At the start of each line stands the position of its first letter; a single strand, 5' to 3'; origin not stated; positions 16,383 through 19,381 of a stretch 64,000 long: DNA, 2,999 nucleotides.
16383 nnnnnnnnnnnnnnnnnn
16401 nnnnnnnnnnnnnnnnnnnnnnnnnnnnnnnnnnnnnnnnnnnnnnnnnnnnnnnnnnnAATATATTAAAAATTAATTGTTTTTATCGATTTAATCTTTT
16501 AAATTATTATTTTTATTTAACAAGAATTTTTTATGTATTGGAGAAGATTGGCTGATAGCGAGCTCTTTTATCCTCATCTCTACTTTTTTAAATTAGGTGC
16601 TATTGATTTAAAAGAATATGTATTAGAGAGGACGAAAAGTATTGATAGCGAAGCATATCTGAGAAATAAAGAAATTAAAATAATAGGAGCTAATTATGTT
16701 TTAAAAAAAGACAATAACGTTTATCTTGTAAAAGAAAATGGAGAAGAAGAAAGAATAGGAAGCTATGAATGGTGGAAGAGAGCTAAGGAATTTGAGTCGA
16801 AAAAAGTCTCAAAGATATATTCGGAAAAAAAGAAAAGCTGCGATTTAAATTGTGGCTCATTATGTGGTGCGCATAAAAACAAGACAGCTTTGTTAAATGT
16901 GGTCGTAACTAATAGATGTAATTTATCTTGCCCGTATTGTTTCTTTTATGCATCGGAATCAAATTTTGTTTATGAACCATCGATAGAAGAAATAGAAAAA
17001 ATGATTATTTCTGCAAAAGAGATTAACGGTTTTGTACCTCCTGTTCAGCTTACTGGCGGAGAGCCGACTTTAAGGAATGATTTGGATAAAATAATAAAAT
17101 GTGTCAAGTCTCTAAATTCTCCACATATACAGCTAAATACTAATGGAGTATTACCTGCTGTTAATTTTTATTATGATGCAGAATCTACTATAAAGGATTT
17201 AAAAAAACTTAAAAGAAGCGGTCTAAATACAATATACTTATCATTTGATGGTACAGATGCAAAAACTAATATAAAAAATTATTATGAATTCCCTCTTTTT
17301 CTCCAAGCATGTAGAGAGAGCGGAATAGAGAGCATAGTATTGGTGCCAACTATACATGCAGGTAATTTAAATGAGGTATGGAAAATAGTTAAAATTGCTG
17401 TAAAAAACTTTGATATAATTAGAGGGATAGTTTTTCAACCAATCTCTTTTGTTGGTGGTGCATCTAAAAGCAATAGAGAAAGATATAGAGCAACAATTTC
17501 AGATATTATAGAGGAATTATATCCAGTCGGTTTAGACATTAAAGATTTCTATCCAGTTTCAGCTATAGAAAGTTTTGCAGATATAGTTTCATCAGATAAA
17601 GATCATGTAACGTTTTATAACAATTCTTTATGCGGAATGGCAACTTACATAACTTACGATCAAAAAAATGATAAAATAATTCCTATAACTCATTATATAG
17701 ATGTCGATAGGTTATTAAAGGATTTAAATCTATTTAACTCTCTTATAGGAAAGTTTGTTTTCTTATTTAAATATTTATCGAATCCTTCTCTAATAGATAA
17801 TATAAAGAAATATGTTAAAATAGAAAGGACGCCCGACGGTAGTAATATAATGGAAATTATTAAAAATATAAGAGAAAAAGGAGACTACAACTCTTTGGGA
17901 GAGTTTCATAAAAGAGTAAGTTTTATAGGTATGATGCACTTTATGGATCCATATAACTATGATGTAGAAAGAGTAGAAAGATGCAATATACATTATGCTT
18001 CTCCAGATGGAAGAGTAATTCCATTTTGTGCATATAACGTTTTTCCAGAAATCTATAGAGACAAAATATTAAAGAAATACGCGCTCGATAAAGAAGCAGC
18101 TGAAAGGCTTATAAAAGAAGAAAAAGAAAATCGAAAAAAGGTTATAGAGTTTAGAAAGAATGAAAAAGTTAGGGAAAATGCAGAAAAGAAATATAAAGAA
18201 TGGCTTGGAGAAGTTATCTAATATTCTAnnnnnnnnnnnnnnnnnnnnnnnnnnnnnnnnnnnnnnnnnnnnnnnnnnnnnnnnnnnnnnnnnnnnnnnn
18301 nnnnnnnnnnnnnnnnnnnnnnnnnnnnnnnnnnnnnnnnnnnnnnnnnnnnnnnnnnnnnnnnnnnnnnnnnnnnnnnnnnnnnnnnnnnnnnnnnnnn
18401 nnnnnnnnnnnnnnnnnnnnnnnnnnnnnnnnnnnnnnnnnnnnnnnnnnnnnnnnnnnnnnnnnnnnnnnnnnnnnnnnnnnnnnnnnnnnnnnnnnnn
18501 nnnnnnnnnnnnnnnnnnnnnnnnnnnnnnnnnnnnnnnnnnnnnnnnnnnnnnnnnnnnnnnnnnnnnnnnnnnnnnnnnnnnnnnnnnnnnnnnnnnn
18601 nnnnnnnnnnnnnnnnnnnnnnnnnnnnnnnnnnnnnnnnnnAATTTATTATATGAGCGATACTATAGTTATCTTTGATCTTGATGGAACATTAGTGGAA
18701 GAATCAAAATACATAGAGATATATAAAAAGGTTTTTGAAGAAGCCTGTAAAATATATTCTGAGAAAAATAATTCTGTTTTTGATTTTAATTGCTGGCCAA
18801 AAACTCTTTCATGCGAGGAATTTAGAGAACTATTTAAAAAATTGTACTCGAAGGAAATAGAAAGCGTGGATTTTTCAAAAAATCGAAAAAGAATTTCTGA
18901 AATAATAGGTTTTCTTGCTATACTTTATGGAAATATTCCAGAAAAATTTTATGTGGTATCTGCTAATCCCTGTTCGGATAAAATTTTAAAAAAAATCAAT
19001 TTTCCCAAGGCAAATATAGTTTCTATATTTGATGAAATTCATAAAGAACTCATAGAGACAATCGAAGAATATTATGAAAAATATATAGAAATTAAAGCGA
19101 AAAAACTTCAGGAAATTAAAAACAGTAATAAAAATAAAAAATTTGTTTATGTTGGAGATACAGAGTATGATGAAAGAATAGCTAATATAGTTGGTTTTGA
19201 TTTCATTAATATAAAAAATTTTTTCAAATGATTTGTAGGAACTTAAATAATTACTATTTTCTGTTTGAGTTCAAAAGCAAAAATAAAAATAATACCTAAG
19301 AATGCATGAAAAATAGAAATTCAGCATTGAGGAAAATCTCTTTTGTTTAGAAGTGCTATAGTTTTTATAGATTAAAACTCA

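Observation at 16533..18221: Tetraether lipid synthase-like enzyme in a putative DPANN symbiont, lacking the N-terminal metal site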

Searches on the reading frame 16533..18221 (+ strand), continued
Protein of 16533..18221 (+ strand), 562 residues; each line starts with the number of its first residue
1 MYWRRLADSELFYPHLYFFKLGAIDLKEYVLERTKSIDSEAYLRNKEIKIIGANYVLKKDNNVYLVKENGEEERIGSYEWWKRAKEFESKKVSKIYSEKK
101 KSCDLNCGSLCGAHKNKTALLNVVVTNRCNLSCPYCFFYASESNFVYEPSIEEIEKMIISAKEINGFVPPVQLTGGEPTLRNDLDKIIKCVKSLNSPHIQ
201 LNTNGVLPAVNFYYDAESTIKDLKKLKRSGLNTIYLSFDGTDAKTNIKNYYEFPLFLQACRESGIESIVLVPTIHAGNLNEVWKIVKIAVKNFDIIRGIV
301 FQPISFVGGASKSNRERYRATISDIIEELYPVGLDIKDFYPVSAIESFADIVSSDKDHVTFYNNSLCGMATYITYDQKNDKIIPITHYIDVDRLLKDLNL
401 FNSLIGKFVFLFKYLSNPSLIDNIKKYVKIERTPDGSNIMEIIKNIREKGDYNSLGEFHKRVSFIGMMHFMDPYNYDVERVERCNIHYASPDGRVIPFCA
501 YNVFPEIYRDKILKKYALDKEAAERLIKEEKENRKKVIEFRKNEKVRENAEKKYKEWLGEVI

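Call 92: search_protein_families(library=ncbifam, proteins=[P0069, P0097, P0115, P0083, P0070, P0307, P0282, P0275], max_evalue=1e-110)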
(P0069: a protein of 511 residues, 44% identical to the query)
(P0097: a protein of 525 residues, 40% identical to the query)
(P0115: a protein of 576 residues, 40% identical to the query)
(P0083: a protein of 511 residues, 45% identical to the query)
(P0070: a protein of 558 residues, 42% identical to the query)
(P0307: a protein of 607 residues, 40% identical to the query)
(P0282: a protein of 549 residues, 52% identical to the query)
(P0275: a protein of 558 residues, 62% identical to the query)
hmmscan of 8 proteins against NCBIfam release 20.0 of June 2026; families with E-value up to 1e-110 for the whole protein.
P0069 (511 aa): 2 families
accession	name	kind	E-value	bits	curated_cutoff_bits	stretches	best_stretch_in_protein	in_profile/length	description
NF045702.1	rSAM_GDGT_ether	equivalog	4.1e-228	757.8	450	1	7-486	1-485/486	tetraether lipid synthase Tes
NF045703.1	rSAM_Tes_intein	exception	6.8e-196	653.2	1700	1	109-494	611-1003/1040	tetraether lipid synthase Tes, intein-containing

P0097 (525 aa): 2 families
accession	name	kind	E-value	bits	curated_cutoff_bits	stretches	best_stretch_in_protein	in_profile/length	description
NF045702.1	rSAM_GDGT_ether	equivalog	2.2e-224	745.5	450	1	9-489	1-485/486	tetraether lipid synthase Tes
NF045703.1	rSAM_Tes_intein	exception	2.5e-204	681.1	1700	1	112-523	611-1033/1040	tetraether lipid synthase Tes, intein-containing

P0115 (576 aa): 2 families
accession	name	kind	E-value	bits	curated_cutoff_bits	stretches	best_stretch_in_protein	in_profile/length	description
NF045702.1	rSAM_GDGT_ether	equivalog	1.7e-222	739.3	450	1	36-533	2-485/486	tetraether lipid synthase Tes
NF045703.1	rSAM_Tes_intein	exception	8.4e-182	606.5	1700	1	137-571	611-1035/1040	tetraether lipid synthase Tes, intein-containing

P0083 (511 aa): 2 families
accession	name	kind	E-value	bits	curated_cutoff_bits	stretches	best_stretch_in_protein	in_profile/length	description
NF045702.1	rSAM_GDGT_ether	equivalog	1.9e-225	749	450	1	9-487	1-485/486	tetraether lipid synthase Tes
NF045703.1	rSAM_Tes_intein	exception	2.5e-195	651.3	1700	1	110-494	611-1002/1040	tetraether lipid synthase Tes, intein-containing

P0070 (558 aa): 2 families
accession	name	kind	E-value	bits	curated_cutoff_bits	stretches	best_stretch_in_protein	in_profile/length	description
NF045702.1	rSAM_GDGT_ether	equivalog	1.1e-209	697.1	450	1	26-513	2-483/486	tetraether lipid synthase Tes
NF045703.1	rSAM_Tes_intein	exception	4.7e-168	561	1700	1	127-552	611-1034/1040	tetraether lipid synthase Tes, intein-containing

P0307 (607 aa): 2 families
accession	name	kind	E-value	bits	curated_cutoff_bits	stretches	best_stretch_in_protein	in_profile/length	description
NF045702.1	rSAM_GDGT_ether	equivalog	8e-218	723.9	450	1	58-556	2-485/486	tetraether lipid synthase Tes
NF045703.1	rSAM_Tes_intein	exception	1.3e-181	605.9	1700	1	158-593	611-1034/1040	tetraether lipid synthase Tes, intein-containing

P0282 (549 aa): 1 family
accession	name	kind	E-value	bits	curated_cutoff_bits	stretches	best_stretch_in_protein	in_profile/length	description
NF045702.1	rSAM_GDGT_ether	equivalog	1.2e-120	403.4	450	1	37-503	22-484/486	tetraether lipid synthase Tes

P0275 (558 aa): 1 family
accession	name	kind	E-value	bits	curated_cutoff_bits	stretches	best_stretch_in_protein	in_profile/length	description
NF045702.1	rSAM_GDGT_ether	equivalog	1.2e-128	429.8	450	1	35-516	12-483/486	tetraether lipid synthase Tes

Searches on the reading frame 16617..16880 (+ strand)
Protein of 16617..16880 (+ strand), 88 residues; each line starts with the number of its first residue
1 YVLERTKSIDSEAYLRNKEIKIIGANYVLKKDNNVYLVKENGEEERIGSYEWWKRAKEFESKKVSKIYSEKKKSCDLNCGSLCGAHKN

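Call 74: search_protein_representatives(protein=window:16617-16880:+)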
Query: 88 residues. Proteins with E-value up to 0.001 (for the whole library): 6; up to 1e-10: 0; up to 1e-30: 0. The best 6 are listed.
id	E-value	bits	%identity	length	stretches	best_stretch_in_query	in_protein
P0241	2.7e-10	56.2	49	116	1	2-88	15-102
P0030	1.2e-09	54.2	48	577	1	15-88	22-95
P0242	5.1e-08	49.0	41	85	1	3-83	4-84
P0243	6.7e-07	45.4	51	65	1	2-59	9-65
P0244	5.6e-05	39.3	29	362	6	18-42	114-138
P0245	9.1e-04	35.4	40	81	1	2-62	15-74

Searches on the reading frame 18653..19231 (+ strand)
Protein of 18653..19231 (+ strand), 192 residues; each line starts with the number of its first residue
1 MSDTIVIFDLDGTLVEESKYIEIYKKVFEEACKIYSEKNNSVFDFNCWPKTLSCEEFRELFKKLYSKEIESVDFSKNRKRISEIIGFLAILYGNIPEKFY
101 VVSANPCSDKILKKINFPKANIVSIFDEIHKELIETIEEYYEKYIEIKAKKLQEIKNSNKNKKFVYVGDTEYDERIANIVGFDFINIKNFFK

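Call 64: search_protein_families(library=ncbifam, proteins=[window:18653-19231:+], max_evalue=0.001)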
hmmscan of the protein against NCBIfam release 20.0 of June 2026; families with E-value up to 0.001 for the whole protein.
window:18653-19231:+ (192 aa): 4 families
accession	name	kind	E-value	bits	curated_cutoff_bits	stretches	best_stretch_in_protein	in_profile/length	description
TIGR01488.1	HAD-SF-IB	subfamily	5.4e-08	33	45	1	6-173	2-170/177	HAD-IB family phosphatase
TIGR01662.1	HAD-SF-IIIA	subfamily_domain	1.6e-05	25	44.6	0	5-26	2-23/141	HAD-IIIA family hydrolase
TIGR01549.1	HAD-SF-IA-v1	subfamily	8.5e-05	23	23.3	0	5-62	1-59/149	HAD-IA family hydrolase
TIGR01681.1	HAD-SF-IIIC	subfamily_domain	0.00018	22.3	35.75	1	5-171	2-122/132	HAD-IIIC family phosphatase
